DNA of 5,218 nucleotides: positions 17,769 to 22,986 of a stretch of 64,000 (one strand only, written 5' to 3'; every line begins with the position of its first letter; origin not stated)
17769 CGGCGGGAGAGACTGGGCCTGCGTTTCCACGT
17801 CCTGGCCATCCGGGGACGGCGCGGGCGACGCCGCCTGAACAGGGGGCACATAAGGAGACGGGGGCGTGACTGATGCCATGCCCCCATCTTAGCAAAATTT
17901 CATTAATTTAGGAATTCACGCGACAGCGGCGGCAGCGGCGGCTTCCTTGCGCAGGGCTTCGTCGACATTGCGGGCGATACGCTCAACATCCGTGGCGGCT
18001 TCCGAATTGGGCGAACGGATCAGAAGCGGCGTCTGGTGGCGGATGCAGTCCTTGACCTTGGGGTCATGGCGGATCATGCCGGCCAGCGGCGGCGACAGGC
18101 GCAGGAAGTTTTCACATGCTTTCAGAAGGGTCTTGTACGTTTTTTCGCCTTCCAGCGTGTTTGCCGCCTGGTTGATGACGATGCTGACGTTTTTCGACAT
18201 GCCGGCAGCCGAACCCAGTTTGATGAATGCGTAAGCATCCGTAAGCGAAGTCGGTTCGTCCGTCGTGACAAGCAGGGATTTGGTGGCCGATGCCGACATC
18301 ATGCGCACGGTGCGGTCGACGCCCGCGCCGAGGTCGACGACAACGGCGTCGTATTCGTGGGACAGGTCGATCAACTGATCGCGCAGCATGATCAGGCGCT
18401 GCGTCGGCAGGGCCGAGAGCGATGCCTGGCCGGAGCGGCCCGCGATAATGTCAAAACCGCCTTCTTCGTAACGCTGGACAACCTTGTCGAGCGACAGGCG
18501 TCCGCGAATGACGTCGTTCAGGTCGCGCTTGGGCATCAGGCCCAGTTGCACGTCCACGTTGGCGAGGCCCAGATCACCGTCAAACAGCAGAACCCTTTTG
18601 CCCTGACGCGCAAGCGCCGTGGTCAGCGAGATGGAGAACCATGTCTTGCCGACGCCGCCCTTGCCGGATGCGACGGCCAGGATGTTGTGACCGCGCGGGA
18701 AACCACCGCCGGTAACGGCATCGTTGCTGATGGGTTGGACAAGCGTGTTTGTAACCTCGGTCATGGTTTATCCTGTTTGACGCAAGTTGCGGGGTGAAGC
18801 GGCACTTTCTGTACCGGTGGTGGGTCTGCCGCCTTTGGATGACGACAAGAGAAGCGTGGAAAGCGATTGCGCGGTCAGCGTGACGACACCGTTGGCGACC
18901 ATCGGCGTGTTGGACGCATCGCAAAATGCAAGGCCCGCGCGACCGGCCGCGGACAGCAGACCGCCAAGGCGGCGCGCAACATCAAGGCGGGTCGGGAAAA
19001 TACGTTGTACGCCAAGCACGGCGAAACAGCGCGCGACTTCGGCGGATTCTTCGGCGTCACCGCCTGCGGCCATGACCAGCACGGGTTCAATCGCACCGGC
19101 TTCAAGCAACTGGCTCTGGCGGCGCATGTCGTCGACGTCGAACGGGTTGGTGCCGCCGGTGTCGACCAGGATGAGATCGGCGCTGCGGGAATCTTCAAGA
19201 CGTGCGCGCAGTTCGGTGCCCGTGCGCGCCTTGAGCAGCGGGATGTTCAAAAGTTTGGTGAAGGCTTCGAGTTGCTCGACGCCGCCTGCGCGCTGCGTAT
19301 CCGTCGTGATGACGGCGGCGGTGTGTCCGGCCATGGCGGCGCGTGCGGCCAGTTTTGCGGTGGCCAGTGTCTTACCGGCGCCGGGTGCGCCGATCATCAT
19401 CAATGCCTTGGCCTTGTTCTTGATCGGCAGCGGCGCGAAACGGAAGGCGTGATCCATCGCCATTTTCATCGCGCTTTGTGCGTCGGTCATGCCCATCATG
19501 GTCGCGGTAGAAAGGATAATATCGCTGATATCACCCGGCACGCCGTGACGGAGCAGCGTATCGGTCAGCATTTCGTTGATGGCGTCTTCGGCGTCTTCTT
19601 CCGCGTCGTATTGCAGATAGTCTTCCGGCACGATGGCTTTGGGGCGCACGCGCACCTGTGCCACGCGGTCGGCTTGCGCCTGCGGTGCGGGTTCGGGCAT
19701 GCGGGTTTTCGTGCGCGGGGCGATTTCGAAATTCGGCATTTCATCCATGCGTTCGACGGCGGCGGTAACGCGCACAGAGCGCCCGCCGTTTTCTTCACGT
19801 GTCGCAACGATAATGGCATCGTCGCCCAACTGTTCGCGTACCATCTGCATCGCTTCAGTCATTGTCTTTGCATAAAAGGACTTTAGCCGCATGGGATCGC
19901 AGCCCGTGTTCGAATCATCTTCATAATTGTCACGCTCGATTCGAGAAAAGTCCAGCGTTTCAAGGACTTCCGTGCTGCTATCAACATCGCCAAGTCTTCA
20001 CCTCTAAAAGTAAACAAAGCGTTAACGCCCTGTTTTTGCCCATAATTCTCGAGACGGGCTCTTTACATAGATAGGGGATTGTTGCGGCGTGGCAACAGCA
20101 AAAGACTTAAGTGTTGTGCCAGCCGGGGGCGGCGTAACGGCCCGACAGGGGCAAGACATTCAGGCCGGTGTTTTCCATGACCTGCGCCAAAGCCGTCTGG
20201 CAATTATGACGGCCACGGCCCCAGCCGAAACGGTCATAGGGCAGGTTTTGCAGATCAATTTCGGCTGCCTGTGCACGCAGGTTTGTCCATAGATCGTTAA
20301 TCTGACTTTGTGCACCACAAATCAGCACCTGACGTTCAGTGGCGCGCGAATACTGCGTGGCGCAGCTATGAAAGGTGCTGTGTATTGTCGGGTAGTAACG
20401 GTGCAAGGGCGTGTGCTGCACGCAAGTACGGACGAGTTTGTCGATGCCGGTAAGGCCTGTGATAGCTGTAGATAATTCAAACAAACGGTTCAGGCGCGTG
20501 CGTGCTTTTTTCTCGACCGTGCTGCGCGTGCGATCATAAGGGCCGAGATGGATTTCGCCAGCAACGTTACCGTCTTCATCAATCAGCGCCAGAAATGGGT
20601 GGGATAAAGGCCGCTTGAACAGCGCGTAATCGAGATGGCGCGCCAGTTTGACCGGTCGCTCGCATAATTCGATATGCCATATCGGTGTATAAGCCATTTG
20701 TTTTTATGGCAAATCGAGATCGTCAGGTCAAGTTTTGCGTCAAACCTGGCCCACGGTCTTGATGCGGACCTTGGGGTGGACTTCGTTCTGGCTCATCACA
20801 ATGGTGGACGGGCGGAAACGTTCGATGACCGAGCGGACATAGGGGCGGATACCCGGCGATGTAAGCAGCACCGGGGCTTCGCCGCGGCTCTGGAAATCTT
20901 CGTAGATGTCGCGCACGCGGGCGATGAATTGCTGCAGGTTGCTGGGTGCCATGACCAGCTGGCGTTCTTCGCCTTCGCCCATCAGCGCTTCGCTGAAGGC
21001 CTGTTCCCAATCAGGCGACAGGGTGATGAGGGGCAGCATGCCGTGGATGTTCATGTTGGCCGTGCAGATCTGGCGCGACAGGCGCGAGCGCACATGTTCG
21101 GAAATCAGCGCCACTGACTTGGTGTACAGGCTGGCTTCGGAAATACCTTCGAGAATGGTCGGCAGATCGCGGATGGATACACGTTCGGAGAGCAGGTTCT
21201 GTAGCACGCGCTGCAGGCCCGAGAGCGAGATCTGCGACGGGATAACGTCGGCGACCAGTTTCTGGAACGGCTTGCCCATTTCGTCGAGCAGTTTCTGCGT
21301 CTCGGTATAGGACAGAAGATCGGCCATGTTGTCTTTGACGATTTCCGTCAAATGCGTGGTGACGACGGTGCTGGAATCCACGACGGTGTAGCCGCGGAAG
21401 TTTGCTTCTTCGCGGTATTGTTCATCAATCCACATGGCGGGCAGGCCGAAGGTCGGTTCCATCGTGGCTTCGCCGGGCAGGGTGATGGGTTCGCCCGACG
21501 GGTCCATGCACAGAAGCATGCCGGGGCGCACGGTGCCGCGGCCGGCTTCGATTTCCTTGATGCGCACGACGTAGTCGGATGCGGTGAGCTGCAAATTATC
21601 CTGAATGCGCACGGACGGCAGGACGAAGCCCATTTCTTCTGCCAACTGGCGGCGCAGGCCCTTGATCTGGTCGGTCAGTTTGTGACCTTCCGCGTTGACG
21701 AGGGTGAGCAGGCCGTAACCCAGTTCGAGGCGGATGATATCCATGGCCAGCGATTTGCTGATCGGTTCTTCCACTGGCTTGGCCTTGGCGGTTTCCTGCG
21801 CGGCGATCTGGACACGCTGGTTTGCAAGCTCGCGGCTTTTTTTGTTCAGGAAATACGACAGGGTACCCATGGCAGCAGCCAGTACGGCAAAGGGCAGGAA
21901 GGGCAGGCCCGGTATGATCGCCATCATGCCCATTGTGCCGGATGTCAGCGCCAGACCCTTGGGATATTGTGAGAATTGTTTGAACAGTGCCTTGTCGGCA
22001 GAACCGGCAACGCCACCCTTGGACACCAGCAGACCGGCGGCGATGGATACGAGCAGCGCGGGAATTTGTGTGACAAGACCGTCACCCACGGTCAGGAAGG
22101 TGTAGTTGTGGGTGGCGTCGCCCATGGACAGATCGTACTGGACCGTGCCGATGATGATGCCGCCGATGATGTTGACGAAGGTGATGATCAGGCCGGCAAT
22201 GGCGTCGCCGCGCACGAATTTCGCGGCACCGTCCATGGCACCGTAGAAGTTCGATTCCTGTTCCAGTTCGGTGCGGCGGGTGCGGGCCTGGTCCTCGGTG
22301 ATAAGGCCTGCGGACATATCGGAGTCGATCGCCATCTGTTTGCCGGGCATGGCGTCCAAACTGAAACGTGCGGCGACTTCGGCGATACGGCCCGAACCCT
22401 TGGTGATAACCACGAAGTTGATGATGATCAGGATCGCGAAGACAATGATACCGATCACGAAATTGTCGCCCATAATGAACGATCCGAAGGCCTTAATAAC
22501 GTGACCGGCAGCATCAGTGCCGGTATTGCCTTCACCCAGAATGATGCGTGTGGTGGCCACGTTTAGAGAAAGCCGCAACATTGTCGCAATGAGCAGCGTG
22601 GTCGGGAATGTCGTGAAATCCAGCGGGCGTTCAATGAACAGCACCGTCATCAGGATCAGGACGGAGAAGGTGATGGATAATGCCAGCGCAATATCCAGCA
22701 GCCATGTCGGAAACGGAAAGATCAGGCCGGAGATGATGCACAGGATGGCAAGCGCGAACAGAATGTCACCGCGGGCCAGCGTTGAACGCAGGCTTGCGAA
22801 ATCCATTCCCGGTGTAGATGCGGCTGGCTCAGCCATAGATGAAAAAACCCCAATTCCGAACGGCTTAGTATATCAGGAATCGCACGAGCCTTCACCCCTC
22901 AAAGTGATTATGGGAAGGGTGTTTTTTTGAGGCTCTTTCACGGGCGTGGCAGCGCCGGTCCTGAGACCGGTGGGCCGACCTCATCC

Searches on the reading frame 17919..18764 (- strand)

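Call 14: search_protein_families(library=pfam, proteins=[window:17919-18764:-], max_evalue=0.001)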
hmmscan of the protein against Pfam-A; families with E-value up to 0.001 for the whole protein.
window:17919-18764:- (282 aa): 6 families
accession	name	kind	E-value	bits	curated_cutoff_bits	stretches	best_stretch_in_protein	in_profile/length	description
PF01656.29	CbiA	-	4.9e-16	59.3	25.4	1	29-244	1-122/125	CobQ/CobB/MinD/ParA nucleotide binding domain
PF10609.15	ParA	-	2.1e-14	54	27.1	1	27-267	4-245/246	NUBPL iron-transfer P-loop NTPase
PF13614.12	AAA_31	-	3e-13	50.5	27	1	27-155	2-135/177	AAA domain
PF06564.18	CBP_BcsQ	-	2.2e-09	37.6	21.3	1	124-265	102-231/234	Cellulose biosynthesis protein BcsQ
PF02374.21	ArsA_ATPase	-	6.7e-07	29.3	24.3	1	32-62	6-36/305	Anion-transporting ATPase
PF07015.17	VirC1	-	0.00022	21.1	24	1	27-64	2-39/231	VirC1 protein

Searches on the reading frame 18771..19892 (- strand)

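Call 14: search_protein_families(library=pfam, proteins=[window:18771-19892:-], max_evalue=0.001)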
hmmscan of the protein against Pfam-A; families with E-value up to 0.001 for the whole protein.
window:18771-19892:- (374 aa): 3 families
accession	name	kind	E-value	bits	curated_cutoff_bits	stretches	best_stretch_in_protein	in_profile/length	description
PF00448.28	SRP54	-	3.2e-21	76.3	22.7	1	163-318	3-165/196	SRP54-type protein, GTPase domain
PF13671.12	AAA_33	-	0.00018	22.3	27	0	164-236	2-71/143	AAA domain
PF13521.12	AAA_28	-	0.00069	20.3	27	0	165-247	3-83/164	AAA domain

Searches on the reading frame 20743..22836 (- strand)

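Call 14: search_protein_families(library=pfam, proteins=[window:20743-22836:-], max_evalue=0.001)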
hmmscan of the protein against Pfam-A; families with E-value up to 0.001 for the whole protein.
window:20743-22836:- (698 aa): 1 family
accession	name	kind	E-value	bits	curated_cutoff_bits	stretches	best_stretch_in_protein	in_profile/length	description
PF00771.25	FHIPEP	-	6.6e-259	861.3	29.1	1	34-690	1-656/657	FHIPEP family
